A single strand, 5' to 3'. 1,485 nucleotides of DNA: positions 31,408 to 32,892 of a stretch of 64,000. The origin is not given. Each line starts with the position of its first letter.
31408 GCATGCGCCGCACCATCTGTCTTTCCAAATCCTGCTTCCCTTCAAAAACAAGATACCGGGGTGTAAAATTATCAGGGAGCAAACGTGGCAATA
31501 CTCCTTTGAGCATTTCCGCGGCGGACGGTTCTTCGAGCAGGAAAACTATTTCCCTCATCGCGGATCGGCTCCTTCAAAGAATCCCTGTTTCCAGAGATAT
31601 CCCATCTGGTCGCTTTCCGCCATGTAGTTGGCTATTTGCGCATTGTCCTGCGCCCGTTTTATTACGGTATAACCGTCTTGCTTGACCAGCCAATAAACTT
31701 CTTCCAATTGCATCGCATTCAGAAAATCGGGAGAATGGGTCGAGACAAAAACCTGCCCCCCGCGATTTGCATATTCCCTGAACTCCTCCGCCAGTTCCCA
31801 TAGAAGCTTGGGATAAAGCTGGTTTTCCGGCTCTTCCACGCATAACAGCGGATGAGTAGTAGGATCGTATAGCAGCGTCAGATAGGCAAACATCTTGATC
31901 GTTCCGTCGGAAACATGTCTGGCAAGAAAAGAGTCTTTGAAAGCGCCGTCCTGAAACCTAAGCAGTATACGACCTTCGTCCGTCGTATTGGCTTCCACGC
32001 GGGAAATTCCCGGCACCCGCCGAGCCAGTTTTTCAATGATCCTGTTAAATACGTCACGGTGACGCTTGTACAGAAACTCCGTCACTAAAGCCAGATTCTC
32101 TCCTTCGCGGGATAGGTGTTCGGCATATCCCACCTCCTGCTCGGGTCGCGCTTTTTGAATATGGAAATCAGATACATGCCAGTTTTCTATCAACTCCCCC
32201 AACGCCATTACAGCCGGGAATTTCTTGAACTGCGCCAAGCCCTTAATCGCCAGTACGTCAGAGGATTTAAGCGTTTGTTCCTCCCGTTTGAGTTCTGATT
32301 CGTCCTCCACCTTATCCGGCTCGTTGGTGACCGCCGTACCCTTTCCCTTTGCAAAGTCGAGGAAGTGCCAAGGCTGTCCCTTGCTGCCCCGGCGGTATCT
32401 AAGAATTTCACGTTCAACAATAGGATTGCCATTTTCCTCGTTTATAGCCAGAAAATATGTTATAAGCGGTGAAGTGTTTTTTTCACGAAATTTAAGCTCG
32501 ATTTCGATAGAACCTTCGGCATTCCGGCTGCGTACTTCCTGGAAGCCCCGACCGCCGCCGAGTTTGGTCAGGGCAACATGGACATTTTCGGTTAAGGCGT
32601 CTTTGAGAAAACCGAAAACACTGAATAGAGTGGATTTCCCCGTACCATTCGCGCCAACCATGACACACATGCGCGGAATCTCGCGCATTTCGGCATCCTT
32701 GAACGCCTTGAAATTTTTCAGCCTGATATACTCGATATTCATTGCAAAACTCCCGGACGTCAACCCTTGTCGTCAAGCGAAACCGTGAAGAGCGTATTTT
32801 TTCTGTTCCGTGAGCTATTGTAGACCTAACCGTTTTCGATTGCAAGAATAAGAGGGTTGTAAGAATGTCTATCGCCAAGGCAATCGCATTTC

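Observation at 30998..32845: Autonomous two-gene cassette: ABC-type AAA ATPase coupled to a DUF4276-like (TOPRIM-like) protein, a candidate phage-defence module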

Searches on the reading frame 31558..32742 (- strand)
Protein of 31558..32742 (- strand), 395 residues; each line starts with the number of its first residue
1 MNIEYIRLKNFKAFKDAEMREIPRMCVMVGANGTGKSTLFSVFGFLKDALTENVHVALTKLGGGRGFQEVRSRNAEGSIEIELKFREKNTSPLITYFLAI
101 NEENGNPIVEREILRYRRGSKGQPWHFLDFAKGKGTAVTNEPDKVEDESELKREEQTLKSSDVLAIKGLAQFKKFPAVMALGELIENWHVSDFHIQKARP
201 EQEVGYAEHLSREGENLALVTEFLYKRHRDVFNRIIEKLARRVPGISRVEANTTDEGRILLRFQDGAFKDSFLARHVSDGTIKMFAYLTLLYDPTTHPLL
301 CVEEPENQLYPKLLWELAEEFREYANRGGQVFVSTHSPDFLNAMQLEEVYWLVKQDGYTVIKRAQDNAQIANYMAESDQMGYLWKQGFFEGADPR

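Call 3: search_protein_families(library=pfam, proteins=[window:31558-32742:-], max_evalue=0.1)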
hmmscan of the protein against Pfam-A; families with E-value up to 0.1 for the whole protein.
window:31558-32742:- (395 aa): 9 families
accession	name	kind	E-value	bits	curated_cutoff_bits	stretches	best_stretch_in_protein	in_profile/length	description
PF13304.12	AAA_21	-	4.2e-31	109.6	27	1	27-341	3-303/304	AAA domain, putative AbiEii toxin, Type IV TA system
PF13175.12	AAA_15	-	1.3e-20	74.8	32.1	2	1-173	1-118/374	AAA ATPase domain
PF02463.25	SMC_N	-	5.3e-07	29.7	40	1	3-344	2-205/220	RecF/RecN/SMC N terminal domain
PF13476.12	AAA_23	-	1.5e-06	29.4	27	1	6-171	2-142/201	AAA domain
PF13166.12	AAA_13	-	1.9e-05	24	36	1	11-47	5-40/713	AAA domain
PF11398.14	DUF2813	-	3.3e-05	23.9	21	1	293-360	280-344/372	Protein of unknown function (DUF2813)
PF13555.12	AAA_29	-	0.0022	18.2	27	1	5-40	3-39/61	P-loop containing region of AAA domain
PF00005.33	ABC_tran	-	0.011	16.8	25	1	25-46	13-34/137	ABC transporter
PF13514.12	AAA_27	-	0.019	15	22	1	1-41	1-44/206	AAA domain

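Call 4: search_protein_families(library=padloc, proteins=[window:31558-32742:-], max_evalue=0.1)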
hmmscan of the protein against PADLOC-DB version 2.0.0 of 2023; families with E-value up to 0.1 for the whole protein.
window:31558-32742:- (395 aa): 138 families (the best 25 are shown)
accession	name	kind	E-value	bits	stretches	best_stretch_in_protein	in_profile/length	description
PDLC04144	HEC-01B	-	5.7e-208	688.8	1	1-395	1-395/395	-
PDLC04182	HEC-01A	-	7.5e-130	431.5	1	2-392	3-403/406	-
PDLC04178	HEC-01A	-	8.4e-49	164.7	1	2-368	8-360/399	-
PDLC04176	HEC-01A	-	4.2e-48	162.6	1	1-372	1-352/371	-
PDLC04175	HEC-01A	-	1.4e-43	147.4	1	2-391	5-360/363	-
PDLC04177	HEC-01A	-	6.1e-42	142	1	2-390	4-389/393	-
PDLC04183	HEC-01A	-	4.7e-36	122.7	1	6-389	8-398/402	-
PDLC04184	HEC-01A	-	2.4e-35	120.5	2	151-347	185-397/464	-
PDLC04180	HEC-01A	-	2.6e-34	117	1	1-375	1-357/382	-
PDLC04179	HEC-01A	-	3.4e-31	106.9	2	151-391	220-453/459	-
PDLC02980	AriA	-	1.7e-29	101.8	1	27-342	3-304/304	-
PDLC04391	PDC-M07A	-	2.4e-27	94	1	4-387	3-399/412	-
PDLC02335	AbiLi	-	4.7e-25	86.3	1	3-367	50-265/326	AbiLi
PDLC04135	mad3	-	3.4e-24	84.1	1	4-387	3-372/374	mads_3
PDLC03878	NsnB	-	1.4e-23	82.2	1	3-390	2-333/345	-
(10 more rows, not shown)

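Call 5: search_protein_families(library=ncbifam, proteins=[window:31558-32742:-], max_evalue=0.1)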
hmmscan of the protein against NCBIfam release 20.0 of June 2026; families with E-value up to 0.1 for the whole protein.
window:31558-32742:- (395 aa): 32 families (the best 25 are shown)
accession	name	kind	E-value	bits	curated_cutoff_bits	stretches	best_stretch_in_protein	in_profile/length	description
NF047739.1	antiphage_MADS3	equivalog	7.4e-32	111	420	2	143-376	180-415/427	methylation-associated defense system AAA family ATPase MAD3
NF038234.1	retron_eff_Eco8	equivalog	3.3e-12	45.8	250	2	1-54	1-54/679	retron Eco8 family effector endonuclease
NF041760.1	PtuA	equivalog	3.7e-07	29.4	500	1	2-41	51-90/524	retron Ec78 anti-phage system effector ATPase PtuA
NF041035.1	Rad50_Halo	equivalog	1.6e-05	23.5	1000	1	1-42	1-42/883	DNA double-strand break repair ATPase Rad50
TIGR01189.1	ccmA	equivalog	0.00013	21.7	131.6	0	274-338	125-187/198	heme ABC exporter ATP-binding protein CcmA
NF002572.0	PRK02224.1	equivalog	0.00015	20.2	1087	1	1-41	1-41/888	DNA double-strand break repair ATPase Rad50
NF002244.0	PRK01156.1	equivalog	0.00026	19.2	847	1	1-41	1-41/895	DNA double-strand break repair ATPase Rad50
TIGR00611.2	recf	equivalog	0.00037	19.8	172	1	3-39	1-37/339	DNA replication/repair protein RecF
NF010061.0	PRK13538.1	equivalog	0.00075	19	195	0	272-344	129-199/211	cytochrome c biogenesis heme-transporting ATPase CcmA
TIGR03864.1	PQQ_ABC_ATP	hypoth_equivalog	0.00076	19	302.25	1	24-57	28-61/236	ABC transporter, ATP-binding subunit, PQQ-dependent alcohol dehydrogenase system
NF000355.4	ribo_prot_ABC_F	equivalog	0.0011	17.9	380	1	28-44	33-49/499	ribosomal protection-like ABC-F family protein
NF000171.1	ABCF_producer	exception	0.0012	17.3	800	1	266-337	451-520/541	TlrC/CarA/OleB/SrmB family ABC-F type ribosomal protection protein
TIGR01166.1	cbiO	subfamily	0.0016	17.9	211.8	1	24-46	19-42/190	cobalt ABC transporter, ATP-binding protein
NF041034.1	Rad50_Sulf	equivalog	0.0017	16.3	1000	1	1-67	1-68/872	DNA double-strand break repair ATPase Rad50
NF041774.1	tung_ATPbind_TupC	equivalog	0.0023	17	400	1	25-59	28-62/319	tungstate ABC transporter ATP-binding protein TupC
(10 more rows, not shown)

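Call 14: find_related_loci(query=window:31558-32742:-, collection=genome_contigs, flank=10000)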
Query window:31558-32742:- (395 aa) in genome_contigs; peptide patterns used: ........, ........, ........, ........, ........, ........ (x = any residue, [..] = any of these).
599 stretches matched a pattern (row limit reached: there are more); 575 encode a relative of the query (tblastn E <= 1e-3); the best 80 are kept; 80 distinct loci.
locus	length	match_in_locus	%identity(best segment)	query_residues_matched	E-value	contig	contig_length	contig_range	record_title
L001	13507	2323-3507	83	1-395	0e+0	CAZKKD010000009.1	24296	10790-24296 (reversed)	MAG TPA_asm: uncultured Planctomycetales bacterium isolate SRP252850_co1_248 genome assembly, contig: NODE_3656_length_2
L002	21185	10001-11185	79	1-395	0e+0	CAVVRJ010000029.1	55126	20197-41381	MAG: uncultured Planctomycetota bacterium isolate MFD03726.bin.2.7 genome assembly, contig: contig_46304, whole genome s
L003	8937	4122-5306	79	1-395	0e+0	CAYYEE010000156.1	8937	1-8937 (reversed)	MAG TPA_asm: uncultured Planctomycetota bacterium isolate binchicken_co265_18 genome assembly, contig: NODE_11319_length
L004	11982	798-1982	78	1-395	0e+0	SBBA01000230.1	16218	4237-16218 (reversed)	MAG: Candidatus Troglogloeales bacterium isolate Bin_24_1 Hy_contig10887, whole genome shotgun sequence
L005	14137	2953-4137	78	1-395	0e+0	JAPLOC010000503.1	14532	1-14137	MAG: Planctomycetota bacterium isolate LacPavin_0419_WC53_MAG_60_6 LacPavin_0419_WC53_scaffold_88428, whole genome shotg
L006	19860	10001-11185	77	1-395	0e+0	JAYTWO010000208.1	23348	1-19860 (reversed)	MAG: Planctomycetota bacterium isolate GFS_5806 GFS_5806_207, whole genome shotgun sequence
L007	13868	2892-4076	76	1-395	0e+0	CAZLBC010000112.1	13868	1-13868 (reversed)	MAG TPA_asm: uncultured Planctomycetaceae bacterium isolate binchicken_co17_420 genome assembly, contig: NODE_10105_leng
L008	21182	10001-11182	78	1-394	0e+0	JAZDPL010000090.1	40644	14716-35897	MAG: Candidatus Omnitrophota bacterium isolate MEGAHIT-group-0.834 k141_20154814, whole genome shotgun sequence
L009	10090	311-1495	76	1-395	0e+0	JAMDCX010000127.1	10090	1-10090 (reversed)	MAG: Planctomycetota bacterium isolate FK_Sedi_B_Bin.157 NODE_27979_length_10090_cov_7.78621, whole genome shotgun seque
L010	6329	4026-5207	76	1-394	0e+0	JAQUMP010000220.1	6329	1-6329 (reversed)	MAG: Chitinivibrionales bacterium isolate STD1_157 NODE_43192_length_6329_cov_2.461303_Sandtown_D1, whole genome shotgun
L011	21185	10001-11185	77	1-395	0e+0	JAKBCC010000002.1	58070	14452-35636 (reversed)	MAG: Planctomycetota bacterium isolate ZJ5.bin40 NODE_492_length_58070_cov_3.157862, whole genome shotgun sequence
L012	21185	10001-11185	77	1-395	0e+0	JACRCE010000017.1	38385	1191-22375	MAG: Deltaproteobacteria bacterium isolate NC_groundwater_1638_Pr3_B-0.1um_54_19 SR-2_scaffold_141_300701, whole genome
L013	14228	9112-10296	76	1-395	0e+0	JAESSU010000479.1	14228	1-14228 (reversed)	MAG: Phycisphaeraceae bacterium isolate NORP295 CoAssembly_3710109, whole genome shotgun sequence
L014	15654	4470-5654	75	1-395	0e+0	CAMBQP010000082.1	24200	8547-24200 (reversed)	MAG: Schlesneria paludicola DSM 18645 isolate GE-03apr19-10 genome assembly, contig: GE-03apr19-C2445, whole genome shot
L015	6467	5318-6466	77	1-383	0e+0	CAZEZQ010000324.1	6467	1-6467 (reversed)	MAG TPA_asm: uncultured bacterium isolate SRP141376_co3_307 genome assembly, contig: NODE_31483_length_6467_cov_3.648628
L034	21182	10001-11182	75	1-394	0e+0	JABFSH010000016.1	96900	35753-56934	MAG: Methylococcaceae bacterium isolate WB-IL-06 seq_53, whole genome shotgun sequence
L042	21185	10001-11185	74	1-395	0e+0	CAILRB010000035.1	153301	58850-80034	MAG: uncultured Chlorobiaceae bacterium isolate AM4_bin-525 genome assembly, contig: bin-525:035/107, whole genome shotg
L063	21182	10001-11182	72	1-394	0e+0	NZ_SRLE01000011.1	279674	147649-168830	Mangrovimicrobium sediminis strain SAOS 164 SAOS_164_contig_11, whole genome shotgun sequence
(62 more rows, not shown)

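Call 23: search_solved_structures(query=window:31558-32742:-, max_evalue=0.01)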
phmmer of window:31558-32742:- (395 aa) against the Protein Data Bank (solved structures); distinct sequences matched with E-value up to 0.01: 2.
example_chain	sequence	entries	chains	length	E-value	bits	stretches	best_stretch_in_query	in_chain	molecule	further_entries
5d3m_B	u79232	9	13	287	0.0061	18.8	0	277-340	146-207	Energy-coupling factor transporter ATP-binding protein EcfA2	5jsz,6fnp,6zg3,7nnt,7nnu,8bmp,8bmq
23or_B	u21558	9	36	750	0.007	18.6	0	1-48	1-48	Retron Eco8 OLD nuclease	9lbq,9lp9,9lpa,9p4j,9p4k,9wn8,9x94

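Call 28: search_protein_families(library=pfam, alignment_id=A2, max_evalue=0.00001)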
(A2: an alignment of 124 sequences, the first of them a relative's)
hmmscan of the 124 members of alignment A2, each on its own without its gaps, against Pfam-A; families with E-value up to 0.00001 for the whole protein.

A. member 1, L002:7585-7893:- (103 aa): 0 families

B. families by the number of members that match (of 124 scanned): 175 families (the first 25 are shown)
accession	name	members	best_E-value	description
PF00069.31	Pkinase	3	6.8e-42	Protein kinase domain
PF06634.17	DUF1156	3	2.2e-31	Protein of unknown function (DUF1156)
PF07714.23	PK_Tyr_Ser-Thr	3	5.4e-22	Protein tyrosine and serine/threonine kinase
PF00176.29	SNF2-rel_dom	3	3.2e-20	SNF2-related domain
PF04851.21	ResIII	3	6.9e-14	Type III restriction enzyme, res subunit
PF00037.32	Fer4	3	9.4e-13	4Fe-4S binding domain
PF00270.35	DEAD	3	4.2e-10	DEAD/DEAH box helicase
PF12838.12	Fer4_7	3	1.4e-09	4Fe-4S dicluster domain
PF14697.11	Fer4_21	3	2.5e-09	4Fe-4S dicluster domain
PF01724.21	DUF29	3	2.6e-09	Domain of unknown function DUF29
PF12837.12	Fer4_6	3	3.5e-08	4Fe-4S binding domain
PF13237.11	Fer4_10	3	8.9e-08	4Fe-4S dicluster domain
PF12797.12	Fer4_2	3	6.1e-07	4Fe-4S binding domain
PF00162.24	PGK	2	2e-168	Phosphoglycerate kinase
PF00005.33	ABC_tran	2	5.2e-59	ABC transporter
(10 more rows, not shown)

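Call 31: search_protein_families(library=padloc, alignment_id=A2, max_evalue=1e-10)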
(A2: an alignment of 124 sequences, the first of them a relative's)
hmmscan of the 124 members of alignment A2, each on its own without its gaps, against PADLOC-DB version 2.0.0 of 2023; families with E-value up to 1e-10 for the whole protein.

A. member 1, L002:7585-7893:- (103 aa): 0 families

B. families by the number of members that match (of 124 scanned): 257 families (the first 25 are shown)
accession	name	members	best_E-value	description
PDLC00660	HmaB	5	0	DNA-adenine methylase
PDLC00661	HmaB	5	0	DNA-adenine methylase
PDLC02189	DUF1156_MTase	5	0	-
PDLC03352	MTase_II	4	8.1e-34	Type II methyltransferase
PDLC03233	MTase_II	4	2e-31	Type II methyltransferase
PDLC03314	MTase_II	3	0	Type II methyltransferase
PDLC02193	PLD_Helicase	3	4.6e-271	-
PDLC04062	PD-T4-6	3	1.4e-153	-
PDLC04044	PD-T4-6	3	3.8e-108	-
PDLC00659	HmaA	3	1.4e-100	SNF2 helicase / DEAD-box helicase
PDLC04051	PD-T4-6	3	1.1e-83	-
PDLC04045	PD-T4-6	3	3.7e-83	-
PDLC02621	DrmD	3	1.6e-76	DrmD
PDLC02619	DrmD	3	4.6e-56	DrmD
PDLC04138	mad6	3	1.4e-47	mads_6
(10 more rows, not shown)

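Call 33: find_homologous_proteins(query=window:31558-32742:-)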
Query window:31558-32742:- (395 aa): 8000 proteins with E <= 0.001 among 8000 candidates; the best 120 are listed.
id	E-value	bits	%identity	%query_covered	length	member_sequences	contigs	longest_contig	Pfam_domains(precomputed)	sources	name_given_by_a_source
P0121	1.1e-265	898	100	100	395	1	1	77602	PF13175.13,PF13476.13,PF02463.26,PF13166.13,PF13304.13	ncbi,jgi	jgi:predicted ATPase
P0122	5.6e-235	797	100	89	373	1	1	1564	PF13175.13,PF13476.13,PF02463.26,PF13304.13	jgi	-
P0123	6.4e-219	745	82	100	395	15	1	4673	PF13175.13,PF13476.13,PF02463.26,PF13304.13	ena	-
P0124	1.6e-217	740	80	100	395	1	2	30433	PF13175.13,PF13476.13,PF02463.26,PF13304.13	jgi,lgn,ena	-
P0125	2.7e-217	739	80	100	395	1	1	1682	PF11398.15,PF13175.13,PF13476.13,PF02463.26,PF13304.13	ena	-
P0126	3.1e-217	739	80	100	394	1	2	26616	PF13175.13,PF13476.13,PF02463.26,PF13304.13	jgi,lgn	jgi:predicted ATPase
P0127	3.4e-217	739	80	100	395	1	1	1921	PF13175.13,PF02463.26,PF13304.13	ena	-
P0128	1.5e-216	737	80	100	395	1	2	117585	PF13175.13,PF13476.13,PF02463.26,PF13304.13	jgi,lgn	jgi:predicted ATPase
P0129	2.7e-216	736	79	100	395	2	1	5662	PF13175.13,PF13476.13,PF02463.26,PF13304.13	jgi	jgi:predicted ATPase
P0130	5.5e-216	735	79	100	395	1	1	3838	PF13175.13,PF13476.13,PF02463.26,PF13304.13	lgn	-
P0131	5.8e-216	735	80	100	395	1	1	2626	PF13175.13,PF02463.26,PF13304.13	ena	-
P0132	5.9e-216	735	80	100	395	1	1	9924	PF13175.13,PF02463.26,PF13304.13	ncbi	-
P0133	8.6e-216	734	79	100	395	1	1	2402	PF11398.15,PF13175.13,PF13476.13,PF02463.26,PF13304.13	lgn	-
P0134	9.4e-216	734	79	100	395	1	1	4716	PF13175.13,PF13476.13,PF02463.26,PF13304.13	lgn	-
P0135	1.4e-215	734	79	100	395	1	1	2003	PF11398.15,PF13175.13,PF13476.13,PF02463.26,PF13304.13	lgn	-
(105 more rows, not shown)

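Call 35: list_cluster_members(proteins=[P0121, P0001])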
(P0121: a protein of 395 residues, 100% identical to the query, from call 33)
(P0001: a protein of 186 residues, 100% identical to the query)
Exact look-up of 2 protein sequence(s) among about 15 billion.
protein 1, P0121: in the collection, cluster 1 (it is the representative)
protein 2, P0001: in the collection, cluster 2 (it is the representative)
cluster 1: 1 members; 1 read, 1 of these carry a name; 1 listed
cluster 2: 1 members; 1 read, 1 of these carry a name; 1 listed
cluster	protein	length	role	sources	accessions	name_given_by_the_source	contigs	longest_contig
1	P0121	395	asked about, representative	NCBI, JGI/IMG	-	predicted ATPase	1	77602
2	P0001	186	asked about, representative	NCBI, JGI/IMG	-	hypothetical protein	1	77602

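Call 43: search_protein_families(library=padloc, proteins=[L034:7050-9992:+, L034:11748-14564:+, L042:6440-9976:+, L042:12176-15010:+, L063:14704-17160:+], max_evalue=0.00001)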
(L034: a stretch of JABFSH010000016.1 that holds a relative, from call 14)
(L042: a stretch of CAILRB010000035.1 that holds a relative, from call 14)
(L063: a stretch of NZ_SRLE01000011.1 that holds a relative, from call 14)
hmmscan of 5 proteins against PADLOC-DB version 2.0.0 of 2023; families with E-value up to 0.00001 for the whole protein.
L034:7050-9992:+ (981 aa): 7 families
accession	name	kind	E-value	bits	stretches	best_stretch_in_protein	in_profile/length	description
PDLC00660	HmaB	-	0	1662.8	1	1-977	2-966/967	DNA-adenine methylase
PDLC00661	HmaB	-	0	1659.2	1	1-977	1-972/973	DNA-adenine methylase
PDLC03352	MTase_II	-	8.1e-34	114.6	2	420-609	404-597/1023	Type II methyltransferase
PDLC03233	MTase_II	-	2e-31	107.3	2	425-803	355-710/731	Type II methyltransferase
PDLC02189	DUF1156_MTase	-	3.8e-23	79.6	2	495-762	470-707/944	-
PDLC03314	MTase_II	-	1.1e-12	44.9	1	579-762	548-707/944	Type II methyltransferase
PDLC03322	MTase_II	-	6e-06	23.4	0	138-175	67-104/446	Type II methyltransferase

L034:11748-14564:+ (939 aa): 2 families
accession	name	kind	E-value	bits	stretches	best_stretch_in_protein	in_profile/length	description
PDLC00662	HmaC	-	0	1553.8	1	1-937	1-940/941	AAA+ ATPase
PDLC02192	DUF499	-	3.9e-49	165.3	1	43-688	33-638/1022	-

L042:6440-9976:+ (1179 aa): 15 families
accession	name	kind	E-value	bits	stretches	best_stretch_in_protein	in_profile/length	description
PDLC00660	HmaB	-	1.6e-25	87.2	2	731-791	569-624/967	DNA-adenine methylase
PDLC00661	HmaB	-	2.9e-25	86.3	2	729-768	568-607/973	DNA-adenine methylase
PDLC02541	PglX|PglXI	-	6.7e-20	68.8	1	474-758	281-522/919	PglXI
PDLC03352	MTase_II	-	1.5e-17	60.8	2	715-917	553-739/1023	Type II methyltransferase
PDLC03233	MTase_II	-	1.8e-14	51.2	0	713-757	477-520/731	Type II methyltransferase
PDLC02189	DUF1156_MTase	-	1.9e-14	50.9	1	568-757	430-574/944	-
PDLC03312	MTase_II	-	3.6e-14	49.4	1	714-756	1113-1155/1344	Type II methyltransferase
PDLC03314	MTase_II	-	2.4e-09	33.8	0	566-598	426-458/944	Type II methyltransferase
PDLC03322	MTase_II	-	2.8e-08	31.1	1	134-196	67-129/446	Type II methyltransferase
PDLC03346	MTase_II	-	3.8e-08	29.5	0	725-758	603-636/1068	Type II methyltransferase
PDLC03224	MTase_II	-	8.4e-08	29.5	0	133-172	95-134/481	Type II methyltransferase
PDLC03367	MTase_II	-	1.4e-07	28.3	0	135-179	45-89/633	Type II methyltransferase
PDLC03325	MTase_II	-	2.9e-07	27.6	0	135-190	95-150/426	Type II methyltransferase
PDLC03376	MTase_II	-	3.7e-07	28.2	0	134-166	59-91/249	Type II methyltransferase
PDLC04134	mad2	-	3e-06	24.3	0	710-947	339-423/492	mads_2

L042:12176-15010:+ (945 aa): 43 families (the best 25 are shown)
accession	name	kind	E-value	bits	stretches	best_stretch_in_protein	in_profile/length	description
PDLC00659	HmaA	-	7.1e-99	330.1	1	104-673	93-649/1176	SNF2 helicase / DEAD-box helicase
PDLC02500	BrxHI|BrxHII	-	2.6e-95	318.8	2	112-478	87-452/933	BrxHI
PDLC02504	BrxHI|BrxHII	-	1.4e-77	259.6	2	109-408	103-399/971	BrxHII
PDLC02621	DrmD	-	1.6e-76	256.4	2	114-404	120-422/1040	DrmD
PDLC02634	DrmD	-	6e-71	237.4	2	23-406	4-383/900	DrmD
PDLC02620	DrmD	-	1.9e-68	229.4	2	109-409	93-394/1060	DrmD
PDLC02623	DrmD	-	5.9e-65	217.6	2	519-676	509-665/1040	DrmD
PDLC02619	DrmD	-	4.6e-56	188.5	2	107-406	24-325/872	DrmD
PDLC02840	DpdE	-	8.8e-51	171.2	2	109-308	153-331/1091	DpdE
PDLC02572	DrmA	-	1.2e-49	167.1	1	123-725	127-713/1043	DrmA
PDLC02843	DpdE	-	3.8e-49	165.5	2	105-303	148-320/1091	DpdE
PDLC02633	DrmD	-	1.6e-44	150.1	2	118-408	128-428/839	DrmD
PDLC02632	DrmD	-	4.9e-44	148.9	2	123-451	132-464/662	DrmD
PDLC02846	DpdE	-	7.7e-40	134.6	2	105-307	152-349/1034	DpdE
PDLC02844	DpdE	-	2.4e-34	116.4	2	108-300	146-325/1074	DpdE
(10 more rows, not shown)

L063:14704-17160:+ (819 aa): 0 families

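Call 44: predict_structure(alignment_id=A3)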
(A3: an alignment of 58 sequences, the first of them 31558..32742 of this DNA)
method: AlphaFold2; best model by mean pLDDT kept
length: 395 residues; sequences in the alignment: 58
mean_pLDDT: 82.5   pTM: 0.84
mean pLDDT of the five models: 82.5, 82.1, 80.6, 74.9, 74.9
residues with pLDDT >= 90: 150; 70-90: 186; 50-70: 26; < 50: 33
segments of 3 or more residues with pLDDT < 50: 194-208, 210-215, 266-277
pLDDT, mean of each block of 10 residues (from residue 1): 95 94 91 77 91 91 84 91 92 95 93 88 87 95 82 93 92 87 88 46 44 57 88 89 74 75 55 52 81 82 78 85 90 89 87 91 90 80 86 73
secondary structure, 60 per line:
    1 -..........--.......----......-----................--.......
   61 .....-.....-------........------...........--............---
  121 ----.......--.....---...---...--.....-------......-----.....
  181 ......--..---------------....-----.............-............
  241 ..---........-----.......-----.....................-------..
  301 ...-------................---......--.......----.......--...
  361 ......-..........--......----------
elements in order: E2-11 E14-20 E25-30 H36-51 H54-65 H67-70 E79-86 E93-103 E106-117 E125-131 E134-138 E153-157 H165-170 H176-186 E206-209 H215-227 H229-242 E246-253 E259-265 H271-291 E299-303 H311-326 E330-335 H338-344 E349-355 E358-363 H368-377 H380-385
